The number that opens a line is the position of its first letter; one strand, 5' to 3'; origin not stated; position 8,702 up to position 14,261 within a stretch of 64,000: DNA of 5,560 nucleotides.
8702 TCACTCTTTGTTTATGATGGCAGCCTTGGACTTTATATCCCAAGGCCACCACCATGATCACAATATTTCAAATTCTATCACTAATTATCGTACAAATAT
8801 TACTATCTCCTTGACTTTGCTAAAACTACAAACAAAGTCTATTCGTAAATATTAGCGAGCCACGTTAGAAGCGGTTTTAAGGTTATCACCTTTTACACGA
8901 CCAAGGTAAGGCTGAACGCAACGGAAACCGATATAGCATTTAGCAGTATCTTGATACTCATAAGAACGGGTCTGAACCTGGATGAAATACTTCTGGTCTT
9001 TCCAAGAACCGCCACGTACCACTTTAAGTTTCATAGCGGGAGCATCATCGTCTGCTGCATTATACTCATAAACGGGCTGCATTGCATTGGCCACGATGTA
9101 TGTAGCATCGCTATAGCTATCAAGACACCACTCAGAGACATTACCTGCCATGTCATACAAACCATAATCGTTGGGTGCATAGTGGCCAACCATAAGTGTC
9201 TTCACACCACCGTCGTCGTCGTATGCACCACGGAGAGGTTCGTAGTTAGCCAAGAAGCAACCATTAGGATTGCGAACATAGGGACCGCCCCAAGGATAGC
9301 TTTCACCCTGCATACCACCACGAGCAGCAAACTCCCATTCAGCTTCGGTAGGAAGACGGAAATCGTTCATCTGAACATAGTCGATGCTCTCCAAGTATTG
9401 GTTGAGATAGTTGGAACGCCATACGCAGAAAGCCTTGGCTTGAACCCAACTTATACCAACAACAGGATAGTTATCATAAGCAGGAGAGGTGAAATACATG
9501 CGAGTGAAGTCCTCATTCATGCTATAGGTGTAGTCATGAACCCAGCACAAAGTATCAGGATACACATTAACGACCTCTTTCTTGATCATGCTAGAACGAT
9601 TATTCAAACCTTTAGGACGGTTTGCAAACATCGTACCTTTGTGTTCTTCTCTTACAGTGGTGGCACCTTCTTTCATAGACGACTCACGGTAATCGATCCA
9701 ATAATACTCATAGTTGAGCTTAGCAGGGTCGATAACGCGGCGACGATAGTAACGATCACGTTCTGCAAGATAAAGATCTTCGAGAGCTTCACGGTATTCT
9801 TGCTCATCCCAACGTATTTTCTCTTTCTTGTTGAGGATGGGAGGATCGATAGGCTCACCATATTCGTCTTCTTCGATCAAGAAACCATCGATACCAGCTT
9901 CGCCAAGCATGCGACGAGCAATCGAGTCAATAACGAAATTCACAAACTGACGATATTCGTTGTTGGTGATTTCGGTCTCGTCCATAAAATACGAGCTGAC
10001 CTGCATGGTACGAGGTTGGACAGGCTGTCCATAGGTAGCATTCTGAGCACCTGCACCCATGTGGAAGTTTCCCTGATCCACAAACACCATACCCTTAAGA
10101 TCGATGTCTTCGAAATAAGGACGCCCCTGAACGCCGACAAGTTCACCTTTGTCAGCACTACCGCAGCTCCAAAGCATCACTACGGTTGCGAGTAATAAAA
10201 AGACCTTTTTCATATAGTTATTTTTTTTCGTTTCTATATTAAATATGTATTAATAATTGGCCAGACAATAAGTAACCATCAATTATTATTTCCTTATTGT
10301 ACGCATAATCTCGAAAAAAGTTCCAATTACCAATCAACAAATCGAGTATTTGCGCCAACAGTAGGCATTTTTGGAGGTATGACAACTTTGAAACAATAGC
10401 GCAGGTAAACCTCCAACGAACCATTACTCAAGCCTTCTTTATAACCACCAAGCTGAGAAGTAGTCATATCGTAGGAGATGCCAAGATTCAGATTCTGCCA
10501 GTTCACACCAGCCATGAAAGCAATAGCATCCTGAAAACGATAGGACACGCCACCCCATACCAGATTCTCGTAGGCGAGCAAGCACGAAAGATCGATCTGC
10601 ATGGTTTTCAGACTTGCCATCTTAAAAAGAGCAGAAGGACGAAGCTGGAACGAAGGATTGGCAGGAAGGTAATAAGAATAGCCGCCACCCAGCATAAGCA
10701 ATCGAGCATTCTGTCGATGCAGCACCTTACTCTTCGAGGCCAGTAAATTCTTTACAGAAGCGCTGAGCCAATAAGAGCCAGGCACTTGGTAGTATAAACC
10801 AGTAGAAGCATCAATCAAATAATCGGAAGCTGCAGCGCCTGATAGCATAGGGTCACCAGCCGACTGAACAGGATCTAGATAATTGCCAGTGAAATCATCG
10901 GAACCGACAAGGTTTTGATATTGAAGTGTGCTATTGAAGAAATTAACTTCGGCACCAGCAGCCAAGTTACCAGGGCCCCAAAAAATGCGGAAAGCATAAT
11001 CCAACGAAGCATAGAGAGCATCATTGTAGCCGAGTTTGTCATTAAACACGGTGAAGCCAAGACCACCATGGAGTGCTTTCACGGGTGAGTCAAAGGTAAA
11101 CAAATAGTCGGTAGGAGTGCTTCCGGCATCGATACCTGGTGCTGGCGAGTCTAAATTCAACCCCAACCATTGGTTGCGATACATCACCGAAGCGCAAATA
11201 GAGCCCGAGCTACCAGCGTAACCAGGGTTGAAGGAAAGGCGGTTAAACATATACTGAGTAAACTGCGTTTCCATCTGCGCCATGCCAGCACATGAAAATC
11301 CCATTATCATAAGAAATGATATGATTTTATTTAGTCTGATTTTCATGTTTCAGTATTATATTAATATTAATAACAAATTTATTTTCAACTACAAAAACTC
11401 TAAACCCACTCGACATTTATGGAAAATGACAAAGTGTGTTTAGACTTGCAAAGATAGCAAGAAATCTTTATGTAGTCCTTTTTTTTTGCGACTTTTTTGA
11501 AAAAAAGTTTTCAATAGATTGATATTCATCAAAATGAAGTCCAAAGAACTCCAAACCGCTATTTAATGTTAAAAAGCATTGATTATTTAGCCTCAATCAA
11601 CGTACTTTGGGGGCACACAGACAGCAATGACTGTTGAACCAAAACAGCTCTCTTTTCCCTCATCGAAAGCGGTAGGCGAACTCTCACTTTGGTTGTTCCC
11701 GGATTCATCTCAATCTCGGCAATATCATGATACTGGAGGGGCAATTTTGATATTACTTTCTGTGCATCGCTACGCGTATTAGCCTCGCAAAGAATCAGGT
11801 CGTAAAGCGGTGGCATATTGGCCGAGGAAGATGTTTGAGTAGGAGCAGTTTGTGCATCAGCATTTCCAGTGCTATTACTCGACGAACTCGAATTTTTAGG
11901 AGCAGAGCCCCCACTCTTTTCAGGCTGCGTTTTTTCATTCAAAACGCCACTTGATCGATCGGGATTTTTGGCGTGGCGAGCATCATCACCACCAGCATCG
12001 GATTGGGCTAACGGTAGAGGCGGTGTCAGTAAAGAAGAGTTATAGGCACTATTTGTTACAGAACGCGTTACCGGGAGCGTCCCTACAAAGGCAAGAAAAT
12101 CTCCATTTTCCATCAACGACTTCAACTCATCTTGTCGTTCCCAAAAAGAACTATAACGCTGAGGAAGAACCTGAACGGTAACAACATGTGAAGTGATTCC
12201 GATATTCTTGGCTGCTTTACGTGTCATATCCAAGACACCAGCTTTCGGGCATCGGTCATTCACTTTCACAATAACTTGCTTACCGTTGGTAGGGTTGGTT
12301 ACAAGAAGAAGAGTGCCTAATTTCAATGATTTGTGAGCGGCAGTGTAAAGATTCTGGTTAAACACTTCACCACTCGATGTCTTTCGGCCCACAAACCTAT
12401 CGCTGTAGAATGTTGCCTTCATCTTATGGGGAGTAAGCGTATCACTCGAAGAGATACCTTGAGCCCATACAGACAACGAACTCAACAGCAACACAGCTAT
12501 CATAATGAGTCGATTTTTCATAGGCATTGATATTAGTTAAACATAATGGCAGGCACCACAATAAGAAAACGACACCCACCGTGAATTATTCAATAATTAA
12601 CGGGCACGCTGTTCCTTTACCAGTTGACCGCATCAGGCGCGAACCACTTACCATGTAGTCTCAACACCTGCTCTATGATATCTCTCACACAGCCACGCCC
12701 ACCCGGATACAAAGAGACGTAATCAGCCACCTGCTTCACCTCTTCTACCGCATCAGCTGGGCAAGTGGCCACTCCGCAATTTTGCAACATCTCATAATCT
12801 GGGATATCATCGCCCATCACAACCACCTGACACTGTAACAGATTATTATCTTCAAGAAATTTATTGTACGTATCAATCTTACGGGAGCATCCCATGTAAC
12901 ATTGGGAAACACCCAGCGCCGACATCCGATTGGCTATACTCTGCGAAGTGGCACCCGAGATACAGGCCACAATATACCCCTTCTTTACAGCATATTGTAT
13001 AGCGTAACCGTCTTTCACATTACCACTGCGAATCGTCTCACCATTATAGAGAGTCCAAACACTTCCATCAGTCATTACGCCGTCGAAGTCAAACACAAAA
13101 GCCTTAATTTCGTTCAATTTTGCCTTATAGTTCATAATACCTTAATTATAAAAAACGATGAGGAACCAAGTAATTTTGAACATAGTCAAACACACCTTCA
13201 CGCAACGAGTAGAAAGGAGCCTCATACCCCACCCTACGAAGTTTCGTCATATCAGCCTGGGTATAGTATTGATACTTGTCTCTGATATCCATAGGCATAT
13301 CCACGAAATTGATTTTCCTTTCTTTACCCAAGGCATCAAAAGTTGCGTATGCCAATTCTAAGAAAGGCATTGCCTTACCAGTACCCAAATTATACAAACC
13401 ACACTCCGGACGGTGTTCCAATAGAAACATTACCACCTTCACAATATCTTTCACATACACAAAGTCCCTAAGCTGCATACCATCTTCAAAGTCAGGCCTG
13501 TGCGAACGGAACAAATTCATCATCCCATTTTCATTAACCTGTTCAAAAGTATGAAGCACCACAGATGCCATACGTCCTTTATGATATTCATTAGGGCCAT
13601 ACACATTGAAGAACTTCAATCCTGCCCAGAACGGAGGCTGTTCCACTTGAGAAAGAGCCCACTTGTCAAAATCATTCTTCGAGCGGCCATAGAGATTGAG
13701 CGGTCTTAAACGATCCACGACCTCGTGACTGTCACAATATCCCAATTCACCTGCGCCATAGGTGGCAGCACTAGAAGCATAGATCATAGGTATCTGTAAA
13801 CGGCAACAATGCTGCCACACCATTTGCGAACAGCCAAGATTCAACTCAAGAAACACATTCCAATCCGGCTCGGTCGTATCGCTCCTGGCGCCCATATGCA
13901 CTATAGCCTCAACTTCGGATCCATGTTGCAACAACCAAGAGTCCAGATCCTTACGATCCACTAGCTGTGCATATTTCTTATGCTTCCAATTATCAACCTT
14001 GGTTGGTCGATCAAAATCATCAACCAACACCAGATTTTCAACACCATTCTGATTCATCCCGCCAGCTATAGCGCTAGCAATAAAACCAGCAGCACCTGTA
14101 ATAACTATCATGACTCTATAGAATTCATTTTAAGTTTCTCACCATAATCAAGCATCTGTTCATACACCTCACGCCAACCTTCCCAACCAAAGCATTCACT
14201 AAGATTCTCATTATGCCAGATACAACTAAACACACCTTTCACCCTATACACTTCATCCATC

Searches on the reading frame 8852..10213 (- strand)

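Call 78: search_protein_families(library=ncbifam, proteins=[window:8852-10213:-], max_evalue=0.00001)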
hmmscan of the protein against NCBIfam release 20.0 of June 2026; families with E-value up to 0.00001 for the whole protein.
window:8852-10213:- (453 aa): 7 families
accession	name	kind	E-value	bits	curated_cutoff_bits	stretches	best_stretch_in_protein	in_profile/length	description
TIGR03525.2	GldK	equivalog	2.7e-159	530.9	350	1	9-436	2-407/408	T9SS ring complex lipoprotein PorK/GldK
TIGR03524.1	GldJ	equivalog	5.8e-46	157.3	458.2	4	273-368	252-366/559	gliding motility lipoprotein GldJ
TIGR03530.1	GldJ_short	equivalog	2.8e-43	148.3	382.9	2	212-433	125-389/396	gliding motility lipoprotein GldJ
TIGR03440.2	egtB_TIGR03440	equivalog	6.7e-15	55.1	360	1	242-432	267-412/413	ergothioneine biosynthesis protein EgtB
NF041186.1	SenA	equivalog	1e-14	54.7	420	1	246-433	268-381/382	selenoneine synthase SenA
NF051459.1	pyoverdine_PvdO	equivalog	1.2e-13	50.8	500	1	261-434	120-278/280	dihydropyoverdine dehydrogenase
TIGR02171.1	Fb_sc_TIGR02171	subfamily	1.5e-12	46.4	544.35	1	281-433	155-280/912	TIGR02171 family lipoprotein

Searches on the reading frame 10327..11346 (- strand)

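Call 78: search_protein_families(library=ncbifam, proteins=[window:10327-11346:-], max_evalue=0.00001)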
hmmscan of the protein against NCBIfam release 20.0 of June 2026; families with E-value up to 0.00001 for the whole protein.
window:10327-11346:- (339 aa): 1 family
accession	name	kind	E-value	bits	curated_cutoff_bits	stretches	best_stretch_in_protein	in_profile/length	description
TIGR03519.1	T9SS_PorP_fam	subfamily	1.6e-52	178.8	90.55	1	8-318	5-291/292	PorP/SprF family type IX secretion system membrane protein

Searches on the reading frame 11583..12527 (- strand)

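Call 7: search_protein_families(library=pfam, proteins=[window:11583-12527:-], max_evalue=0.01)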
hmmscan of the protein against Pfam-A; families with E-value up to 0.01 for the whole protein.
window:11583-12527:- (314 aa): 1 family
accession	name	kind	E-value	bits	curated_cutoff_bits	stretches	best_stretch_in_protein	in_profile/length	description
PF03330.24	DPBB_1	-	1.3e-15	57.9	28.8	1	37-116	5-79/83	Lytic transglycolase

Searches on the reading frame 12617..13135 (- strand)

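Call 7: search_protein_families(library=pfam, proteins=[window:12617-13135:-], max_evalue=0.01)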
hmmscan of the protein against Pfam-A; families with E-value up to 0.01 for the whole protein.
window:12617-13135:- (172 aa): 3 families
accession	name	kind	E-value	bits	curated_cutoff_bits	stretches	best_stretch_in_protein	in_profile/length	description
PF08282.18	Hydrolase_3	-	1.2e-08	35.5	20.9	1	86-141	188-243/255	haloacid dehalogenase-like hydrolase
PF00702.32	Hydrolase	-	5.4e-06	27.4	26.4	0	10-27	1-23/191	haloacid dehalogenase-like hydrolase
PF13419.12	HAD_2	-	0.0015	19.1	23.8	0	51-125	93-176/178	Haloacid dehalogenase-like hydrolase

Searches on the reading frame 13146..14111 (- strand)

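Call 7: search_protein_families(library=pfam, proteins=[window:13146-14111:-], max_evalue=0.01)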
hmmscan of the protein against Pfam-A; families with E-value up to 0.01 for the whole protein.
window:13146-14111:- (321 aa): 4 families
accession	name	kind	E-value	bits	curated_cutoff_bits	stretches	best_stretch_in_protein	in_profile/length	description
PF01370.27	Epimerase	-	2.9e-30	105.9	20.9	1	2-243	1-240/240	NAD dependent epimerase/dehydratase family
PF16363.11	GDP_Man_Dehyd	-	9.5e-12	45.5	27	1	4-293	2-300/332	GDP-mannose 4,6 dehydratase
PF04321.23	RmlD_sub_bind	-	2.5e-09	37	27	1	2-173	3-154/287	RmlD substrate binding domain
PF01073.25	3Beta_HSD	-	0.0013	18.3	22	1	3-120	1-122/280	3-beta hydroxysteroid dehydrogenase/isomerase family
